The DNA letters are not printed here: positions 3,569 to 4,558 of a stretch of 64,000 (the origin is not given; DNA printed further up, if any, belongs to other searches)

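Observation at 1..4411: Second AIDA-type autotransporter with a 366-bp internal repeat, followed by AT-rich small membrane-protein genes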

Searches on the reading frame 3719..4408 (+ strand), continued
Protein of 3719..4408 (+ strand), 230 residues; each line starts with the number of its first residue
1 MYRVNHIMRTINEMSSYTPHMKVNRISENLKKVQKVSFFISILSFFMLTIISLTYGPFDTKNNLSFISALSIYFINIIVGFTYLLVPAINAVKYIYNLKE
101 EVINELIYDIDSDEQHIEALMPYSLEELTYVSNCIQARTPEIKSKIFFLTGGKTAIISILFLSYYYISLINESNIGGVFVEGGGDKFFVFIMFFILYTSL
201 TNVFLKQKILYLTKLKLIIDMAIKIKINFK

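Call 61: search_protein_families(library=pfam, alignment_id=A2, max_evalue=0.1)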
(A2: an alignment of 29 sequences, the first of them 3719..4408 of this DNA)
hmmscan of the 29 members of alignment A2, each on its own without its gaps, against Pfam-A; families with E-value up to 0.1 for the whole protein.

A. member 1, window:3719-4408:+ (230 aa): 0 families

B. families by the number of members that match (of 29 scanned): 29 families (the first 25 are shown)
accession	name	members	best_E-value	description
PF06687.17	SUR7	3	0.00024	SUR7/PalI family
PF11313.14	DUF3116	3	0.0093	Protein of unknown function (DUF3116)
PF19744.4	DUF6232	2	0.0036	Family of unknown function (DUF6232)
PF03390.20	2HCT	1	6.1e-05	2-hydroxycarboxylate transporter family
PF02404.20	SCF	1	0.0023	Stem cell factor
PF06305.16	LapA_dom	1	0.0037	Lipopolysaccharide assembly protein A domain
PF11381.13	DUF3185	1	0.0073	Protein of unknown function (DUF3185)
PF17534.7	DUF5453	1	0.0077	Family of unknown function (DUF5453)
PF02535.28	Zip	1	0.012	ZIP Zinc transporter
PF14163.11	SieB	1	0.013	Super-infection exclusion protein B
PF16935.10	Hol_Tox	1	0.017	Putative Holin-like Toxin (Hol-Tox)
PF04756.19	OST3_OST6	1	0.018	OST3 / OST6 family, transporter family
PF04956.18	TrbC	1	0.018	TrbC/VIRB2 pilin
PF25734.1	RelB_like_antitoxin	1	0.02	Putative antitoxin family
PF02888.21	CaMBD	1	0.022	Calmodulin binding domain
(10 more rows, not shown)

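Call 67: predict_structure(alignment_id=A2)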
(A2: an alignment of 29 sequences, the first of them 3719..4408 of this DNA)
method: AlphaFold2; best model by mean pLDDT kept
length: 230 residues; sequences in the alignment: 29
mean_pLDDT: 84.8   pTM: 0.75
mean pLDDT of the five models: 84.8, 84.4, 84.1, 82.9, 81.5
residues with pLDDT >= 90: 103; 70-90: 100; 50-70: 22; < 50: 5
segments of 3 or more residues with pLDDT < 50: 175-177
pLDDT, mean of each block of 10 residues (from residue 1): 83 67 75 93 93 78 82 95 92 84 83 89 93 93 81 91 86 51 76 92 90 92 90
secondary structure, 60 per line:
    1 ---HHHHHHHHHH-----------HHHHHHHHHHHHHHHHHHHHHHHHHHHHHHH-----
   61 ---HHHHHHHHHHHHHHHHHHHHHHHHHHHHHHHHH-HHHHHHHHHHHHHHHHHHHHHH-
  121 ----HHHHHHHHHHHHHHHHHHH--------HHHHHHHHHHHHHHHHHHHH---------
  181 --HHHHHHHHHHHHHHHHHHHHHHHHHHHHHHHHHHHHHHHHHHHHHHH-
elements in order: H4-13 H25-55 H64-96 H98-119 H125-143 H152-171 H183-229

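Call 70: find_homologous_proteins(query=A2, max_evalue=0.00001)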
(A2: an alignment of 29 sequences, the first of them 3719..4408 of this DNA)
Query A2 (29 sequences) (230 aa, profile of the alignment): 19 proteins with E <= 0.00001 among 8000 candidates.
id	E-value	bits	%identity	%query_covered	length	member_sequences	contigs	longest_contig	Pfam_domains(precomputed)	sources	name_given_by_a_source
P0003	4.9e-78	280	74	100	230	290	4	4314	-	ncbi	-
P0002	9.8e-76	272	79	100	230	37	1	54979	-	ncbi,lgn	ncbi:TPA: hypothetical protein ACRZFB_003684 [Escherichia coli]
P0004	4.0e-75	270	74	100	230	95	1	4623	-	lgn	-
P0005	7.2e-75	269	74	100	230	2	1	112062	-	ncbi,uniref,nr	ncbi:hypothetical protein [Escherichia coli]|uniref:hypothetical protein n=1 Tax=Escherichia coli Ta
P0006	8.2e-74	266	73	100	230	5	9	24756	-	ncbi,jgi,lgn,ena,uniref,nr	ncbi:hypothetical protein ABDB92_004717 [Escherichia coli O13/O135:H23]|uniref:hypothetical protein 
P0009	7.4e-72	260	56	100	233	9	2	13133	-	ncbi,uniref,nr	ncbi:hypothetical protein [Escherichia coli]|uniref:hypothetical protein n=1 Tax=Escherichia coli Ta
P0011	1.4e-71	259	54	100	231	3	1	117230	-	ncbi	ncbi:hypothetical protein ACUINF_004210 [Escherichia coli]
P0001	7.4e-71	256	99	100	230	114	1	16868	-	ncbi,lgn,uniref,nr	ncbi:hypothetical protein [Escherichia coli]|uniref:hypothetical protein n=1 Tax=Escherichia coli Ta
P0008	1.4e-67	246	64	100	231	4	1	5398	-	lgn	-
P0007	3.6e-67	244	68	98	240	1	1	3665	-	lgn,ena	-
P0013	3.3e-64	235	55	100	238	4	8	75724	-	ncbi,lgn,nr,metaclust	ncbi:hypothetical protein AWE77_21500 [Escherichia coli]|nr:hypothetical protein AWE77_21500 [Escher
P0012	4.7e-63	231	57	90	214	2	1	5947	-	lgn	-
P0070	1.2e-60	223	23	62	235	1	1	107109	-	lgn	-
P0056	2.3e-50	189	19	96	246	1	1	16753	-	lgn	-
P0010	2.7e-49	186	76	68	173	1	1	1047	-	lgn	-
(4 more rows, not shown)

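Call 71: list_cluster_members(proteins=[P0028, P0031, P0034, P0035, P0036, P0039, P0041, P0044, P0047, P0057])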
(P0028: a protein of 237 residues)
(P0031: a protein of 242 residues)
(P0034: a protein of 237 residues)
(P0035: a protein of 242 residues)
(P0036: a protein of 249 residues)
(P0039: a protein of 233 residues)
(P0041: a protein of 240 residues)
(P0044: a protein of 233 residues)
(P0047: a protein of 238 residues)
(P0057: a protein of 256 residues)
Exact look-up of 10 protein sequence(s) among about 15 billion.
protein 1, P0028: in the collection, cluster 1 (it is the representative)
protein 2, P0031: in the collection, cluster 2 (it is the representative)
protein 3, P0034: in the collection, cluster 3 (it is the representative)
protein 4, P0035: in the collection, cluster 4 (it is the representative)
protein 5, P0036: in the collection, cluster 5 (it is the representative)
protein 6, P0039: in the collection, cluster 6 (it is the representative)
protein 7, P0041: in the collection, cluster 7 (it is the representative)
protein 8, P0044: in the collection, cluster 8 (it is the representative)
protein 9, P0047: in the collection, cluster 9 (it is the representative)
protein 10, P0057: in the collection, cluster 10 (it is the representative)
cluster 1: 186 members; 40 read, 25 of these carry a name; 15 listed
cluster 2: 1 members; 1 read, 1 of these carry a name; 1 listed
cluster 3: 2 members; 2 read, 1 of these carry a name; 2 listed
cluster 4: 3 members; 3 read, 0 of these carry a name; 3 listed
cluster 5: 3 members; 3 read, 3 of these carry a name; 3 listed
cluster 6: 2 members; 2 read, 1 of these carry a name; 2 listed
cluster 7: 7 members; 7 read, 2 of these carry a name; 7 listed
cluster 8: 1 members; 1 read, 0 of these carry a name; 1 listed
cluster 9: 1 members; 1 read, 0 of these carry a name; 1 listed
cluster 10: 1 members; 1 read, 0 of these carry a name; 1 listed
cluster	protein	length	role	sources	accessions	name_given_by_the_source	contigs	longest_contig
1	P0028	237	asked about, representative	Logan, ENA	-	-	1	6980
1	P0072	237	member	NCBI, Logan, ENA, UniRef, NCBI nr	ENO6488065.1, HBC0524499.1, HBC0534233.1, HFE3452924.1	TPA: hypothetical protein ACF3IY_004662 [Enterobacter kobei] | hypothetical protein n=2 Tax=Enterobacteriaceae TaxID=543 RepID=UPI0007351DB4 | hypothetical protein [Klebsiella michiganensis]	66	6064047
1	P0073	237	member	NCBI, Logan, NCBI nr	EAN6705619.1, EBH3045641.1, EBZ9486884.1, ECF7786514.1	hypothetical protein PZZ55_000990 [Salmonella enterica] | hypothetical protein [Salmonella enterica]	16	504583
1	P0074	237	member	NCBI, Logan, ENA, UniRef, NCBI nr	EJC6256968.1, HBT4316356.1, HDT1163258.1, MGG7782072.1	hypothetical protein [Klebsiella aerogenes] | hypothetical protein n=1 Tax=Klebsiella aerogenes TaxID=548 RepID=UPI001495396C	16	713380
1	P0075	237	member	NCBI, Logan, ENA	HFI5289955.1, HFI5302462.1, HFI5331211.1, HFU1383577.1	TPA: hypothetical protein ACGQSG_004092 [Citrobacter freundii]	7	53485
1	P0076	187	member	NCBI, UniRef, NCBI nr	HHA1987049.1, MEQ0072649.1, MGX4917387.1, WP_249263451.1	TPA: hypothetical protein ACOEB8_003130 [Enterobacter ludwigii] | hypothetical protein n=1 Tax=Enterobacteriaceae TaxID=543 RepID=UPI002016598A | hypothetical protein [Salmonella enterica]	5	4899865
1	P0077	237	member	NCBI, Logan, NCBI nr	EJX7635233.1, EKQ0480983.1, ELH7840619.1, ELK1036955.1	hypothetical protein P4P43_003529 [Escherichia coli] | hypothetical protein [Escherichia coli]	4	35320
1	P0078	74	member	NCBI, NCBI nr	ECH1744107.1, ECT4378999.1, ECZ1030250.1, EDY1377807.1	hypothetical protein FPJ06_23245, partial [Salmonella enterica] | hypothetical protein [Salmonella enterica]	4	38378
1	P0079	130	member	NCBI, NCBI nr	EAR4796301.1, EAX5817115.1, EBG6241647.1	hypothetical protein FIW55_17390, partial [Salmonella enterica] | hypothetical protein [Salmonella enterica]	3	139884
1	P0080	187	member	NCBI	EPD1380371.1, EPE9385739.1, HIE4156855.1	TPA: hypothetical protein ACXM5L_004176 [Enterobacter hormaechei]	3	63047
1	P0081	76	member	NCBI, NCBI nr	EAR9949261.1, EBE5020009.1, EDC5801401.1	hypothetical protein GAT76_06145, partial [Salmonella enterica] | hypothetical protein [Salmonella enterica]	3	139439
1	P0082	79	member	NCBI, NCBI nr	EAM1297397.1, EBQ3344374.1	hypothetical protein EA889_08945, partial [Salmonella enterica] | hypothetical protein [Salmonella enterica]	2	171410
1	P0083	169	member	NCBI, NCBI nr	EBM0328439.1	hypothetical protein DP545_14430, partial [Salmonella enterica] | hypothetical protein [Salmonella enterica]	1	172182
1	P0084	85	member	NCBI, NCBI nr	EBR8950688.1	hypothetical protein DO755_06405, partial [Salmonella enterica subsp. enterica serovar ... | hypothetical protein [Salmonella enterica subsp. enterica serovar Thompson]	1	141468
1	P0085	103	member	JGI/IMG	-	hypothetical protein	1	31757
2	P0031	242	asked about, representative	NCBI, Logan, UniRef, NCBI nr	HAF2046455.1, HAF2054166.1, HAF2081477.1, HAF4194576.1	TPA: hypothetical protein G9E62_003106 [Salmonella enterica] | Uncharacterized protein n=1 Tax=Salmonella enterica TaxID=28901 RepID=A0A757WZY1_SALER | hypothetical protein [Salmonella enterica]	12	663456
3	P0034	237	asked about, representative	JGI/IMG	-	-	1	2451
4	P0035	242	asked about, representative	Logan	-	-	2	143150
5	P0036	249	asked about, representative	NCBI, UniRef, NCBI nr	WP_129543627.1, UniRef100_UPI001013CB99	hypothetical protein [Serratia sp. 1D1416] | hypothetical protein n=1 Tax=Serratia sp. 1D1416 TaxID=2447890 RepID=UPI001013CB99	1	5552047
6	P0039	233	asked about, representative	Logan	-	-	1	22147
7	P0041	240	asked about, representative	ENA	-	-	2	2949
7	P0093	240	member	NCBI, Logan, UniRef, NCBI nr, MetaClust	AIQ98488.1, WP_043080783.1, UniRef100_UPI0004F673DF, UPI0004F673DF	hypothetical protein LG71_00610 [Pluralibacter gergoviae] | hypothetical protein n=1 Tax=Pluralibacter gergoviae TaxID=61647 RepID=UPI0004F673DF | hypothetical protein [Pluralibacter gergoviae]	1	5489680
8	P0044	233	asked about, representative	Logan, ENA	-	-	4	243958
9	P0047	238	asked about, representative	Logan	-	-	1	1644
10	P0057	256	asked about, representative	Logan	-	-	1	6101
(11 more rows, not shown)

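Call 73: find_encoding_contigs(protein=P0072, flank=8000, max_places=6)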
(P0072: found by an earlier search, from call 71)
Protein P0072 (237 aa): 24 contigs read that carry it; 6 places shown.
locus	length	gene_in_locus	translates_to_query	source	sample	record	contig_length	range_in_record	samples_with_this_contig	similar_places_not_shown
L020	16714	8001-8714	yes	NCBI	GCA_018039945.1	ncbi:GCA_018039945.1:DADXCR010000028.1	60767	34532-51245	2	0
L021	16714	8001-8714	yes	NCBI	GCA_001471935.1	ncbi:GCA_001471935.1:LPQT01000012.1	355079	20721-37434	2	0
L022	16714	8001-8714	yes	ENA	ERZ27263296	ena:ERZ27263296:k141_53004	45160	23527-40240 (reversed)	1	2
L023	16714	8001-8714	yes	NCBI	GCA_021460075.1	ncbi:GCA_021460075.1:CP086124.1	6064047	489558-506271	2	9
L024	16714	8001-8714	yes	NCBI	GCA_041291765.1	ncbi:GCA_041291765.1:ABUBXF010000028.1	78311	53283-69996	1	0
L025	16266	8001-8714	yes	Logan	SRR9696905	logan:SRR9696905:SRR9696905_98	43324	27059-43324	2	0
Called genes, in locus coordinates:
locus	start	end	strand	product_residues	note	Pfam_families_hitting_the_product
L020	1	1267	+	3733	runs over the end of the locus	PF22783:BapA_N, PF19077:Big_13, PF17936:Big_6, PF19077:Big_13, PF17936:Big_6, PF19077:Big_13, PF17936:Big_6, PF19077:Big_13, +39 more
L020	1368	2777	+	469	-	PF02321:OEP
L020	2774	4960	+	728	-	PF00664:ABC_membrane, PF00005:ABC_tran, PF02463:SMC_N (faint), PF13304:AAA_21 (faint)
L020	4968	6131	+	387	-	PF25919:BSH_CusB (faint), PF25917:BSH_RND (weak), PF25994:HH_AprE, PF26002:Beta-barrel_AprE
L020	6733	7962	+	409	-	PF13356:Arm-DNA-bind_3, PF22022:Phage_int_M, PF00589:Phage_integrase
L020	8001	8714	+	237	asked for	-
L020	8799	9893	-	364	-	-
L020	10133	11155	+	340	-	PF02086:MethyltransfD12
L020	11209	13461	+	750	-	PF02384:N6_Mtase (weak), PF07669:Eco57I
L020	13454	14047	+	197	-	-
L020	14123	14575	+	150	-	-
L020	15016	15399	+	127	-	-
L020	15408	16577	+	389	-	-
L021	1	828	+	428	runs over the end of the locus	PF01595:CNNM, PF00571:CBS (weak), PF03471:CorC_HlyC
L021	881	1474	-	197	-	PF01025:GrpE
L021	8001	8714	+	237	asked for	-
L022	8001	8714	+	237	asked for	-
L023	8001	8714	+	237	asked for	-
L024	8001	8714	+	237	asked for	-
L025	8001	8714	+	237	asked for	-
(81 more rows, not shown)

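Call 76: search_protein_families(library=ncbifam, proteins=[L013:3717-6470:+, L020:8802-9893:-], max_evalue=0.001)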
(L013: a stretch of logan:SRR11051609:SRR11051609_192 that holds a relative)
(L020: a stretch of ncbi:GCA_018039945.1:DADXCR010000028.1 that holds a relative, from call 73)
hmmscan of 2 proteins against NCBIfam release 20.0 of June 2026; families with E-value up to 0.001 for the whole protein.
L013:3717-6470:+ (918 aa): 2 families
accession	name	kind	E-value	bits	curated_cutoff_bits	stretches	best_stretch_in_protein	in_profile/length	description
TIGR04346.1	DotA_TraY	subfamily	5e-123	412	100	1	80-737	5-656/656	DotA/TraY family protein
NF033886.1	T4SS_DotA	equivalog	6.3e-83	280.1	500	1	94-739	27-788/790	type IVB secretion system protein DotA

L020:8802-9893:- (364 aa): 0 families

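Call 78: search_dna_similar(query=window:3719-4408:+, collection=plasmids, mode=protein, max_evalue=0.001, rows=spread, max_rows=30)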
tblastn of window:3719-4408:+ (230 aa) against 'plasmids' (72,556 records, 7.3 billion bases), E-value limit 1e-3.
Records with a match: 90; places in all: 90; records where one place covers at least 80% of the query: 89.
Best place of each record, by identity: >=99% 4; 95-99% 2; 60-80% 83; <60% 1.
By first word of the organism name: Escherichia 88; Shigella 2.
By predicted mobility (MOB-suite, as given by PLSDB): conjugative 76; non-mobilizable 9; mobilizable 5.
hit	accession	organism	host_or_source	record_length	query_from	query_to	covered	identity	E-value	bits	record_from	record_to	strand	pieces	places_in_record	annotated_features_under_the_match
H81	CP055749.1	Escherichia coli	culture,Pooled cattle faecal samples ...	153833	1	222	97%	100.0%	1e-105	341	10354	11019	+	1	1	hypothetical protein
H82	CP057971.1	Escherichia coli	culture,Pooled cattle faecal samples ...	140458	1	222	97%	99.5%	6e-105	339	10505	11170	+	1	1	hypothetical protein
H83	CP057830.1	Escherichia coli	culture,Pooled pig faecal samples ...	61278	1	229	100%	78.6%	5e-84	279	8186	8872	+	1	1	hypothetical protein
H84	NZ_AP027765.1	Escherichia coli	-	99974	1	229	100%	78.6%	5e-84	279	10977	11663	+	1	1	hypothetical protein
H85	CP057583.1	Escherichia coli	culture,Pooled cattle faecal samples ...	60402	1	229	100%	75.1%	3e-83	276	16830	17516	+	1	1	hypothetical protein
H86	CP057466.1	Escherichia coli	culture,Pooled cattle faecal samples ...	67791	1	229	100%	75.1%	3e-83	276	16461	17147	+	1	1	hypothetical protein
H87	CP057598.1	Escherichia coli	culture,Pooled cattle faecal samples ...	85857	1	229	100%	75.1%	3e-83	276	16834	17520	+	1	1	hypothetical protein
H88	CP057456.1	Escherichia coli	culture,Pooled cattle faecal samples ...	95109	1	229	100%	75.1%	3e-83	276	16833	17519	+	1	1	hypothetical protein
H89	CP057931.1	Escherichia coli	culture,Pooled cattle faecal samples ...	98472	1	229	100%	75.1%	3e-83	276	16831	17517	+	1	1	hypothetical protein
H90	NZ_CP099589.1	Escherichia coli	Homo sapiens,stool,stool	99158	1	229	100%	75.1%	3e-83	276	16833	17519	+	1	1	hypothetical protein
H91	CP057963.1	Escherichia coli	culture,Pooled cattle faecal samples ...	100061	1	229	100%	75.1%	3e-83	276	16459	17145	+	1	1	hypothetical protein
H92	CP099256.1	Escherichia coli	culture,Pooled soil sample collected ...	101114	1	229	100%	75.1%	3e-83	276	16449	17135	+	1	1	hypothetical protein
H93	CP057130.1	Escherichia coli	culture,Pooled cattle faecal samples ...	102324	1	229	100%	75.1%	3e-83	276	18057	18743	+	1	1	hypothetical protein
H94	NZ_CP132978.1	Escherichia coli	animal,Beef Cattle Feces - Rectal Grab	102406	1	229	100%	75.1%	3e-83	276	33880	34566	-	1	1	hypothetical protein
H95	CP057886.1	Escherichia coli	culture,Pooled cattle faecal samples ...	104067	1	229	100%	75.1%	3e-83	276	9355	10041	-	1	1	hypothetical protein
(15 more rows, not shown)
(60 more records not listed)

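Call 93: fold_search(model_id=the predicted structure, library=viral)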
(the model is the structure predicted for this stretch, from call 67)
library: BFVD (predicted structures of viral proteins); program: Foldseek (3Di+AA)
matches with E <= 10: 179; with E <= 0.001: 0
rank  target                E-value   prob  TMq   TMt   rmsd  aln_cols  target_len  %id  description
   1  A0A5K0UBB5            1.0e+00  0.13  0.22  0.19  17.9       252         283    7  Putative t-snare protein [Yasminevirus sp. GU-2018]
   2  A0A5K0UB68            1.1e+00  0.16  0.20  0.19  16.7       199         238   12  t-SNARE coiled-coil homology domain-containing protein [Yasminevirus sp. GU-2018]
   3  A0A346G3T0            1.1e+00  0.16  0.21  0.25  13.4       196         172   11  (no name in the UniProt tables at hand)
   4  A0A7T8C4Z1            1.2e+00  0.25  0.24  0.32  16.7       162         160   11  (no name in the UniProt tables at hand)
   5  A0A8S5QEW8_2          1.2e+00  0.18  0.24  0.08  15.4       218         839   10  Putative tail protein (Fragment) [Siphoviridae sp. ctbvd11]
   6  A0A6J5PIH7            1.2e+00  0.06  0.17  0.10  57.4       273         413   13  Uncharacterized protein [uncultured Caudovirales phage]
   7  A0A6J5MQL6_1          1.5e+00  0.04  0.14  0.05  48.3       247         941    9  Peptidoglycan binding-like [uncultured Caudovirales phage]
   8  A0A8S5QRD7            1.6e+00  0.25  0.28  0.26  12.9       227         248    9  Uncharacterized protein [Myoviridae sp. ctoNH1]
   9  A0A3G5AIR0            1.6e+00  0.06  0.18  0.15  21.0       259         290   14  Syntaxin-2 isoform X3 [Sylvanvirus sp.]
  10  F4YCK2                1.8e+00  0.11  0.22  0.07  56.1       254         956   12  (no name in the UniProt tables at hand)
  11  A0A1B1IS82            1.8e+00  0.04  0.14  0.08  24.1       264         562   11  (no name in the UniProt tables at hand)
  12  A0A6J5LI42            1.9e+00  0.04  0.13  0.12  25.1       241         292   13  Uncharacterized protein [uncultured Caudovirales phage]
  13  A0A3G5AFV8            2.0e+00  0.04  0.12  0.06  21.3       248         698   13  J domain-containing protein [Hyperionvirus sp.]
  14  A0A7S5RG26            2.0e+00  0.02  0.11  0.05  48.5       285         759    9  (no name in the UniProt tables at hand)
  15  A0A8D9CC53            2.3e+00  0.06  0.16  0.07  24.1       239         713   12  Putative hydrolase [uncultured marine phage]
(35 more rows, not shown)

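Call 94: search_dna_similar(query=window:3719-4408:+, collection=phages, mode=protein, max_evalue=0.01, max_rows=10)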
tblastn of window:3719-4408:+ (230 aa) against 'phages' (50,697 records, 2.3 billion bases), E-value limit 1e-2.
No match.
